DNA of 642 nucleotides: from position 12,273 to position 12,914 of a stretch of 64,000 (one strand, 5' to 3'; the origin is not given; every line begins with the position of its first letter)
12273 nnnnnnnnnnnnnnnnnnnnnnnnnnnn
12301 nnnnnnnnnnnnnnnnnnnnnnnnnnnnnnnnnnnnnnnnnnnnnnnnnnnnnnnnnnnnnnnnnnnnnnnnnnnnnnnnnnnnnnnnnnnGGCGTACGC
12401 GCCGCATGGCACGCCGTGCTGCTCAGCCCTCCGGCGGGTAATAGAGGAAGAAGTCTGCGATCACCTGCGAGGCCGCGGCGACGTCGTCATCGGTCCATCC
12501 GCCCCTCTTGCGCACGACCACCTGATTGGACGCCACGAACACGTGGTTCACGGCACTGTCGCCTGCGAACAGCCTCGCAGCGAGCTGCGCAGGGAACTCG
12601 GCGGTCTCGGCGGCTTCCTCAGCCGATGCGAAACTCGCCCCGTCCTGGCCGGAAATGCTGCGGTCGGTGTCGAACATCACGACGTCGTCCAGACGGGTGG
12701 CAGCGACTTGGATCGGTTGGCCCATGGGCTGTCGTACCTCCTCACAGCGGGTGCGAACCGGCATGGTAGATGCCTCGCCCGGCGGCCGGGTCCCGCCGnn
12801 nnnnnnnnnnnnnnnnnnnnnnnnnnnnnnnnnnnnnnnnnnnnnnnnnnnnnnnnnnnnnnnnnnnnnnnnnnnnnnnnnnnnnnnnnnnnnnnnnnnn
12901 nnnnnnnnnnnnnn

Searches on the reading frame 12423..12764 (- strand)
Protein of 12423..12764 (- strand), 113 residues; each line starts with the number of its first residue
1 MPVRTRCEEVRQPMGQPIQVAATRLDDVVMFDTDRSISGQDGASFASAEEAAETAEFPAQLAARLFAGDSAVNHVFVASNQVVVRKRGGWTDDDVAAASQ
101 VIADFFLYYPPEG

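Call 40: find_encoding_contigs(protein=window:12423-12764:-, flank=10000, max_places=4)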
Protein window:12423-12764:- (113 aa): no gene with exactly this product is on record in the collection.
